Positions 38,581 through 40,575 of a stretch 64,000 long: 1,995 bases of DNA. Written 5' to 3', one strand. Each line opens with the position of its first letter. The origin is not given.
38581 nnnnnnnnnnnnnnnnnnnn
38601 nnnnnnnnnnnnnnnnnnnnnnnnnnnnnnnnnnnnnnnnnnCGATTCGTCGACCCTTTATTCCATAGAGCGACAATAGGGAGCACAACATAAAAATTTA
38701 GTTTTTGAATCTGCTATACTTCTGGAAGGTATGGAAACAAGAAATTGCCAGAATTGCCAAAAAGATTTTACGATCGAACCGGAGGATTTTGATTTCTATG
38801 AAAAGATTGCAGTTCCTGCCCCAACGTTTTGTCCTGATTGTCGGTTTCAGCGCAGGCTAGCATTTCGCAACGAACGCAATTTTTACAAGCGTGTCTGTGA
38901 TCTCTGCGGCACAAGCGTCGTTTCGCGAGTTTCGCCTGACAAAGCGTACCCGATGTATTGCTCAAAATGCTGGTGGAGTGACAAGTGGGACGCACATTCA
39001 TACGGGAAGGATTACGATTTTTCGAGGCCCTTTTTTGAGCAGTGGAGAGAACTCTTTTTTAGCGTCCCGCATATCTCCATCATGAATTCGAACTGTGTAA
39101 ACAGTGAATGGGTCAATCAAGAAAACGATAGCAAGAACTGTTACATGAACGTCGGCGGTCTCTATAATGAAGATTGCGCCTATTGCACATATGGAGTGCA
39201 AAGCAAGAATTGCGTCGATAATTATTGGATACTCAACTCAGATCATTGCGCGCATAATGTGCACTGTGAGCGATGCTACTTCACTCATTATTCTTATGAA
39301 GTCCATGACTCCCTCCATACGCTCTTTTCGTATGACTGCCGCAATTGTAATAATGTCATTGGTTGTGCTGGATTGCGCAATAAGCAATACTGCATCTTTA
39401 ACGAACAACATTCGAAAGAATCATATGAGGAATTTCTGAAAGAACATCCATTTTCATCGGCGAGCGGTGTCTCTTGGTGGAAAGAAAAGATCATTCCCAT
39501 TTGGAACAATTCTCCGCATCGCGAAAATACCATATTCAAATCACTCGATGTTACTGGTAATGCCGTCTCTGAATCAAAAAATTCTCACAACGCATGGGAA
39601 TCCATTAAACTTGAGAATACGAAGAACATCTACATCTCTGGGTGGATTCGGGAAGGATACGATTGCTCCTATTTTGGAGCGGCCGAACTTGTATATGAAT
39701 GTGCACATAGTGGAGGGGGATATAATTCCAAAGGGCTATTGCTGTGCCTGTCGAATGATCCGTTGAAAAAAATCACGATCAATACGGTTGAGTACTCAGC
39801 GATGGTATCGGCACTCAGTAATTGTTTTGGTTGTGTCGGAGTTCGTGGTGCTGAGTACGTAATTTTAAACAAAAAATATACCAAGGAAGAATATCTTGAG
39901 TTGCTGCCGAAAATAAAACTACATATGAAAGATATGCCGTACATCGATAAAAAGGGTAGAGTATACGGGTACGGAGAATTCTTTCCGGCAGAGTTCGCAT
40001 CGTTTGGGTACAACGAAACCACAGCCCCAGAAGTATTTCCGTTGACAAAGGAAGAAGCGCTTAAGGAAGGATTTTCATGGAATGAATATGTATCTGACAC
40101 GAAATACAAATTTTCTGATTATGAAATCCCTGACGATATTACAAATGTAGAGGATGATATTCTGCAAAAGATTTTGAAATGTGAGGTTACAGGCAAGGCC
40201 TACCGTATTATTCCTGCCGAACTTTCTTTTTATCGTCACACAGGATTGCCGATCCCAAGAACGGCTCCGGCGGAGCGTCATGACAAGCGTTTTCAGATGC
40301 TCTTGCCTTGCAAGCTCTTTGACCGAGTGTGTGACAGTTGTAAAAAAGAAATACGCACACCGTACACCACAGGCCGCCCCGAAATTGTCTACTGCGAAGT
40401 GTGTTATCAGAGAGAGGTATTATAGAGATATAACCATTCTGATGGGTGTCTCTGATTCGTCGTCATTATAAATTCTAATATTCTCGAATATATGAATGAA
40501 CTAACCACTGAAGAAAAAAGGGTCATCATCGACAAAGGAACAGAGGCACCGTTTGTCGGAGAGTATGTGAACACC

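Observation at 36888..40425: Tandem pair of paralogous cysteine-rich multi-zinc-ribbon proteins (584 and 564 aa) with a shared upstream element, next to msrB-msrA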

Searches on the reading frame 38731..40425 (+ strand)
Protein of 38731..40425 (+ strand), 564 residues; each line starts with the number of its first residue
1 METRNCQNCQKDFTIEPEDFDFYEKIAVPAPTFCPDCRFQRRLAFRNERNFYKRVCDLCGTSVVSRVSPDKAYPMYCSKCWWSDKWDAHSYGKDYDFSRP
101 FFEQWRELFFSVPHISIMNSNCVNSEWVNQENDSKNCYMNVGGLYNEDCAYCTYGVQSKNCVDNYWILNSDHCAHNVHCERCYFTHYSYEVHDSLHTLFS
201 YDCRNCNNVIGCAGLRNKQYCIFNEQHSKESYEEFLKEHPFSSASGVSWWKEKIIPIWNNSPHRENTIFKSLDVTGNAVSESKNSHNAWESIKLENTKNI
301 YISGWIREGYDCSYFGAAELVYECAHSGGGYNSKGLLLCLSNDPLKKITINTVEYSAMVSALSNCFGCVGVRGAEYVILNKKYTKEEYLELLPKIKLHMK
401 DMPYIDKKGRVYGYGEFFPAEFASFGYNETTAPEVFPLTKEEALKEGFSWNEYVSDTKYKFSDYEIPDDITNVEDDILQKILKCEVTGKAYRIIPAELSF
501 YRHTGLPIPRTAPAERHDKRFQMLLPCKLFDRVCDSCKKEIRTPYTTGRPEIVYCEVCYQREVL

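Call 4: search_protein_families(library=pfam, proteins=[window:38731-40425:+], max_evalue=1)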
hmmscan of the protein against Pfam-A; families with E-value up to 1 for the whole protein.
window:38731-40425:+ (564 aa): 2 families
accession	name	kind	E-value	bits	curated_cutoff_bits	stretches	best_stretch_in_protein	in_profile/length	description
PF23477.1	zf_Tbcl_2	-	0.0046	17.1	27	2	529-561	3-35/37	Probable treble clef zinc finger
PF09606.15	Med15_N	-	0.27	11.4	24.1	1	375-403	37-65/72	ARC105/Med15 mediator subunit N-terminal KIX domain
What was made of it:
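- On zf_Tbcl_2 / zf_Tbcl treble-clef zinc fingers (PF23477, PF13451): B scores 17.1 bits against a cut-off of 27 (call 4).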

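Call 5: search_protein_families(library=ncbifam, proteins=[window:38731-40425:+], max_evalue=1)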
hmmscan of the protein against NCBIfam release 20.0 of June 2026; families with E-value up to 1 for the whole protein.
window:38731-40425:+ (564 aa): 1 family
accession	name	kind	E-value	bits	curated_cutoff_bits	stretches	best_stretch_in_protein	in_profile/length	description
TIGR04272.1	cxxc_cxxc_Mbark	domain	0.023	14.4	36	2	49-81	1-33/37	CxxC-x17-CxxC domain-containing protein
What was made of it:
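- Closest known: Pfam zf_Tbcl. Same: B hits PF23477 and TIGR04272 weakly (calls 4, 5).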

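Call 12: find_homologous_proteins(query=window:38731-40425:+)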
Query window:38731-40425:+ (564 aa): 7112 proteins with E <= 0.001 among 8000 candidates; the best 120 are listed.
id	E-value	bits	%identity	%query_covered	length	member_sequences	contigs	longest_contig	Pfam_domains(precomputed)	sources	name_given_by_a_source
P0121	0.0e+0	1365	100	100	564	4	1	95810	-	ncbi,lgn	ncbi:MAG: hypothetical protein WCG55_04005 [bacterium]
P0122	0.0e+0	1093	78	100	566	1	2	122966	-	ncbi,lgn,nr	ncbi:MAG: hypothetical protein KBC17_00415 [Candidatus Pacebacteria bacterium]|nr:hypothetical prote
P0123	0.0e+0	1093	79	100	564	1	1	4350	-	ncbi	-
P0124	0.0e+0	1052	75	100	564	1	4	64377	-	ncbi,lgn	-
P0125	0.0e+0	1043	76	100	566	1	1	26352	-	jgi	-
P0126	4.0e-297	1005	74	100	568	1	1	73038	-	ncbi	-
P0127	3.4e-295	998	73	100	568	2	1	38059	-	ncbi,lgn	-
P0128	7.7e-294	994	72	100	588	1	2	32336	-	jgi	jgi:hypothetical protein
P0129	1.0e-287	974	71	100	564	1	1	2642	-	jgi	jgi:hypothetical protein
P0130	2.6e-287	972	70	100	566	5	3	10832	-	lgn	-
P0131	5.7e-285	965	71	100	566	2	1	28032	-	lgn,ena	-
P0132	2.7e-282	956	70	100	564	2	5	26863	-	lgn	-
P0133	5.9e-282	955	70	100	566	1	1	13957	-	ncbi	-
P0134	5.9e-280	948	70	99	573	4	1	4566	-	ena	-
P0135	1.1e-278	944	69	100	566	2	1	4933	-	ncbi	ncbi:MAG: hypothetical protein WCG45_02485 [bacterium]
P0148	2.6e-264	896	66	100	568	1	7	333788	PF23477.2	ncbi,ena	-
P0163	3.6e-227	774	59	100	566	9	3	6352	PF13451.13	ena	-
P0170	1.8e-225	768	57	100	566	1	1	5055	PF23477.2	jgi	jgi:hypothetical protein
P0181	3.4e-219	747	58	100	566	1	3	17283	PF13451.13,PF23477.2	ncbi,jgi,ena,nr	ncbi:MAG TPA: hypothetical protein ENL27_01610 [Candidatus Parcubacteria bacterium]|nr:hypothetical 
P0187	1.2e-217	742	58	99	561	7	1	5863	PF23477.2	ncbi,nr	ncbi:zinc-ribbon domain containing protein [bacterium]|nr:zinc-ribbon domain containing protein [bac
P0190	3.4e-216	738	57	100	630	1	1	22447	-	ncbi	-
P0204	6.3e-212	723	55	100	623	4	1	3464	-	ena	-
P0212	4.2e-207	708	53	100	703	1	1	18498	-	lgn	-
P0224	2.1e-200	685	51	100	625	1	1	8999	-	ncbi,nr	ncbi:hypothetical protein HY750_00995 [Candidatus Kuenenbacteria bacterium]|nr:hypothetical protein 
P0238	3.2e-184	632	49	100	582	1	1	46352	PF23477.2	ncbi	-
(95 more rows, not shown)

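Call 34: search_protein_families(library=phrogs, proteins=[window:38731-40425:+], max_evalue=1)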
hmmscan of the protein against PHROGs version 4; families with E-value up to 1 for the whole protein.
window:38731-40425:+ (564 aa): 1 family
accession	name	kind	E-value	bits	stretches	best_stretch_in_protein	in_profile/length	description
phrog_9336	-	unknown function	0.92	10.2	0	22-49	157-184/198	-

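Call 35: search_protein_families(library=padloc, proteins=[window:38731-40425:+], max_evalue=1)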
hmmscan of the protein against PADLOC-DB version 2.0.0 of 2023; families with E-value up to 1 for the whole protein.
window:38731-40425:+ (564 aa): 0 families

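Call 48: find_encoding_contigs(protein=P0122, flank=7000, max_places=3)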
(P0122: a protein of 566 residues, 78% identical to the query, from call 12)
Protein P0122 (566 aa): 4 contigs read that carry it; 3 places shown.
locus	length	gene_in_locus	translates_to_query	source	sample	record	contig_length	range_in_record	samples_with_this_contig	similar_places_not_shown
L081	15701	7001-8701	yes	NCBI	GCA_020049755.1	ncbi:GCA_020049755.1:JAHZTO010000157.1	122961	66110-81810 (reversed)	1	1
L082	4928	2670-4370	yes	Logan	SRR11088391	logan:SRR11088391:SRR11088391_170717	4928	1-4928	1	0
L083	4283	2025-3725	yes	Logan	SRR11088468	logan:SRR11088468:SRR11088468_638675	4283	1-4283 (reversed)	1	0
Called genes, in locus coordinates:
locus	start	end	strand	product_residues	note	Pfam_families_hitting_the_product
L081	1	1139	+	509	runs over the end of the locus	PF00117:GATase, PF07722:Peptidase_C26, PF02540:NAD_synthase, PF03054:tRNA_Me_trans (faint), PF00958:GMP_synt_C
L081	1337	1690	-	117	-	-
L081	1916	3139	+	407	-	PF02812:ELFV_dehydrog_N, PF00208:ELFV_dehydrog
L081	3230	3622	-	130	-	-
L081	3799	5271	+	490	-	PF02534:T4SS-DNA_transf (weak), PF01935:DUF87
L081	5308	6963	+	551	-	-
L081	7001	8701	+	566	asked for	-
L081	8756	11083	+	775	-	PF02534:T4SS-DNA_transf (faint), PF01935:DUF87 (weak), PF10412:TrwB_AAD_bind, PF12696:TraG-D_C (weak), PF23477:zf_Tbcl_2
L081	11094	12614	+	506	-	PF00932:LTD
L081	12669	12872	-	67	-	-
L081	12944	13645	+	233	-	PF03167:UDG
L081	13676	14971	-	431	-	PF07992:Pyr_redox_2, PF00070:Pyr_redox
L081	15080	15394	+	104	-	-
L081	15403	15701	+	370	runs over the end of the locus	PF01926:MMR_HSR1, PF02421:FeoB_N (weak), PF06071:YchF-GTPase_C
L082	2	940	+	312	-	?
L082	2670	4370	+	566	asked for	-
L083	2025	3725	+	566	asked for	-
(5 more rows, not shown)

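Call 49: find_encoding_contigs(protein=P0124, flank=7000, max_places=3)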
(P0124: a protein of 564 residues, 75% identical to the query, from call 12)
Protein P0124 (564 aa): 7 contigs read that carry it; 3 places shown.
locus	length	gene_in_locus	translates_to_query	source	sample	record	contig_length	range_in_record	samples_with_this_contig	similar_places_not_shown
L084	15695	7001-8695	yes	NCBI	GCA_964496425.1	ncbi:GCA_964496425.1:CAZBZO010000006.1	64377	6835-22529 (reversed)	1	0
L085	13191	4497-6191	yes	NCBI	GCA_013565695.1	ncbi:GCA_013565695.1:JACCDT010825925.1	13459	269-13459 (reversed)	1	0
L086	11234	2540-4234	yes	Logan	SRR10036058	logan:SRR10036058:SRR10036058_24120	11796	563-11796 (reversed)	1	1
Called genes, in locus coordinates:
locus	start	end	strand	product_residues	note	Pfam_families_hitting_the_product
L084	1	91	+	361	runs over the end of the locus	PF08447:PAS_3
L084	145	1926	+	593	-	PF00664:ABC_membrane, PF00005:ABC_tran, PF02463:SMC_N (weak)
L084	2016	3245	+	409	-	PF02812:ELFV_dehydrog_N, PF00208:ELFV_dehydrog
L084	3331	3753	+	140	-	-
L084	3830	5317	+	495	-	PF02534:T4SS-DNA_transf (weak), PF01935:DUF87, PF10412:TrwB_AAD_bind (weak), PF12696:TraG-D_C (faint)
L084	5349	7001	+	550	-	-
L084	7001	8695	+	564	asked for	-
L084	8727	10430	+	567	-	-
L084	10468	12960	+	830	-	PF10412:TrwB_AAD_bind, PF23477:zf_Tbcl_2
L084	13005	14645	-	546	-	-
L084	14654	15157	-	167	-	PF04542:Sigma70_r2, PF08281:Sigma70_r4_2, PF04545:Sigma70_r4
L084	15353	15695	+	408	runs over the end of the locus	PF01266:DAO (faint), PF07992:Pyr_redox_2, PF00070:Pyr_redox (weak)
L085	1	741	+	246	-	?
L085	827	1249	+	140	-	-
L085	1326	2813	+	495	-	PF02534:T4SS-DNA_transf (weak), PF01935:DUF87, PF10412:TrwB_AAD_bind (weak), PF12696:TraG-D_C (faint)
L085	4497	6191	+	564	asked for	-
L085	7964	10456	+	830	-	PF10412:TrwB_AAD_bind, PF23477:zf_Tbcl_2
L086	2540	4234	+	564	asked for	-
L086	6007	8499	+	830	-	PF10412:TrwB_AAD_bind, PF23477:zf_Tbcl_2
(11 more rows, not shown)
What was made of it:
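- The three longest show the full order ATPase(490) - family x2-3 - ATPase-ZnF(775-830) (calls 48, 49).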

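Call 75: predict_structure(alignment_id=A2)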
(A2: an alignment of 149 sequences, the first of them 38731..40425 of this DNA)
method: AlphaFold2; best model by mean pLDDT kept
length: 564 residues; sequences in the alignment: 149
mean_pLDDT: 85.8   pTM: 0.89
mean pLDDT of the five models: 85.8, 84.8, 82.5, 82.0, 80.6
residues with pLDDT >= 90: 325; 70-90: 167; 50-70: 67; < 50: 5
segments of 3 or more residues with pLDDT < 50: 344-346
pLDDT, mean of each block of 10 residues (from residue 1): 96 95 93 95 92 96 95 95 91 96 97 92 85 82 70 70 74 74 71 71 84 90 96 94 93 92 78 70 66 66 70 70 73 72 53 72 70 78 95 97 97 95 95 95 96 90 96 97 95 93 94 92 85 95 90 93 85
secondary structure, 60 per line:
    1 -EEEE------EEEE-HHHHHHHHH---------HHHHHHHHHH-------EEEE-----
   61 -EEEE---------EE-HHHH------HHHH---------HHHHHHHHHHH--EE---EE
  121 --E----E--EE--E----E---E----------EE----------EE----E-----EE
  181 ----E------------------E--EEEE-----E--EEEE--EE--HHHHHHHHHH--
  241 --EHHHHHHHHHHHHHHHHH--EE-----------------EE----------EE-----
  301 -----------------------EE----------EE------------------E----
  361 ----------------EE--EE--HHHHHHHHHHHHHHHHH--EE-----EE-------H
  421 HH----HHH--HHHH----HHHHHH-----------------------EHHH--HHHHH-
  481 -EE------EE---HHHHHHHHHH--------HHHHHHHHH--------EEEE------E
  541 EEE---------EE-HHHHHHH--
elements in order: E2-5 E12-15 H17-25 H35-44 E52-55 E62-65 H78-81 H88-91 H101-111 E207-210 E219-222 H229-238 H244-260 H385-401 H432-435 H440-445 H475-479 H495-504 H513-521 E530-533 E540-543 H556-562
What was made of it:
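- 38731..40425 (+): Gene B, 564 aa, 31 Cys. It has the same architecture as A. The zinc sites N1, N2 and C2 are intact and the inner C-terminal ribbon (C1) keeps only one Cys. AlphaFold model with pLDDT 85.8 and pTM 0.89 (call 75).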

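Call 77: fold_search(model_id=the predicted structure, library=pdb)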
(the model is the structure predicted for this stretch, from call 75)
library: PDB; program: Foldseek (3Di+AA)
matches with E <= 10: 19; with E <= 0.001: 0
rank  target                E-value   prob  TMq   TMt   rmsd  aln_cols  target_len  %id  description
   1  2rsj_MODEL_1_A        2.4e+00  0.03  0.04  0.16  16.0        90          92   16  Solution structures of the DNA-binding domains of immune-related zinc-finger protein ZFAT (released 2013-03-13)
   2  9mqx_A                3.8e+00  0.18  0.06  0.13   4.0        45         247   24  Electron-bifurcating Tungstopyranopterin-containing aldehyde oxidoreductase with NADH (released 2025-07-16)
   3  7n5u_A                5.1e+00  0.01  0.04  0.16  11.8        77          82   16  ZBTB7A Zinc Finger Domain Bound to DNA Duplex Containing GGACCC (Oligo 21) (released 2022-06-08)
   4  6ahy_F                5.1e+00  0.01  0.05  0.08  12.8        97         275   12  Wnt signaling complex (released 2019-05-01)
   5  2rgv_B                6.3e+00  0.05  0.05  0.16  11.5       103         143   13  The crystal structure of PerR-Ox highlights 2-oxo-Histidine formation (released 2008-10-14)
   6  8e3d_B                6.3e+00  0.01  0.04  0.12  11.8        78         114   14  ZBTB7A Zinc Finger Domain Bound to DNA Duplex Containing CAST sequence (#11) (released 2023-02-08)
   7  7w1m_H                6.6e+00  0.01  0.04  0.06  20.9       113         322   15  Cryo-EM structure of human cohesin-CTCF-DNA complex (released 2023-05-31)
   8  5of9_A                7.0e+00  0.05  0.06  0.06   7.8        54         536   18  Crystal structure of human MORC2 (residues 1-603) (released 2018-02-14)
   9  4p6f_Y5               7.0e+00  0.02  0.04  0.26  11.0        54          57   26  Crystal structure of the peptolide 12C bound to bacterial ribosome (released 2014-10-01)
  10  5ix1_B                7.3e+00  0.03  0.04  0.06  15.8        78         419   20  Crystal structure of mouse Morc3 ATPase-CW cassette in complex with AMPPNP and H3K4me3 peptide (released 2016-08-17)
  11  4wce_Z                7.7e+00  0.04  0.04  0.35   8.2        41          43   17  The crystal structure of the large ribosomal subunit of Staphylococcus aureus (released 2015-10-21)
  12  6lae_A                8.1e+00  0.05  0.05  0.19  11.6        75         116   11  Crystal structure of the DNA-binding domain of human XPA in complex with DNA (released 2020-02-26)
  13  4wf9_Z                8.1e+00  0.03  0.04  0.32   9.5        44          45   16  The crystal structure of the large ribosomal subunit of Staphylococcus aureus in complex with telithromycin (released 2015-10-21)
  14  6ahy_B                8.1e+00  0.01  0.05  0.07  13.0        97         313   12  Wnt signaling complex (released 2019-05-01)
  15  7eyi_G                8.5e+00  0.01  0.04  0.12  11.5        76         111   14  Crystal structure of ZBTB7A in complex with gamma-globin -200 sequence element with C-194A mutation (released 2021-09-01)
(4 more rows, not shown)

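Call 87: search_protein_families(library=pfam, proteins=[P0212, P0190, P0224, P0204], max_evalue=0.01)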
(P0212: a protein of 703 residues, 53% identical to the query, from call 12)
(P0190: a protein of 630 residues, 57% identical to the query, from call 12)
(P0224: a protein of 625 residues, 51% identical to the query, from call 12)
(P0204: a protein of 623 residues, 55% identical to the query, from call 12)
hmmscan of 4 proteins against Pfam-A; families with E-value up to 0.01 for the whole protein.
P0212 (703 aa): 0 families

P0190 (630 aa): 1 family
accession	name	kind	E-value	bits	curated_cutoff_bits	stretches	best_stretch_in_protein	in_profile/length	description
PF13451.12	zf_Tbcl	-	0.0028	18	24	1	47-86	4-44/48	Probable treble clef domain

P0224 (625 aa): 0 families

P0204 (623 aa): 1 family
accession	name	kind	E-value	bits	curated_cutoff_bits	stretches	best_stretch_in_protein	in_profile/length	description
PF23477.1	zf_Tbcl_2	-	0.0034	17.5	27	0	86-118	1-33/37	Probable treble clef zinc finger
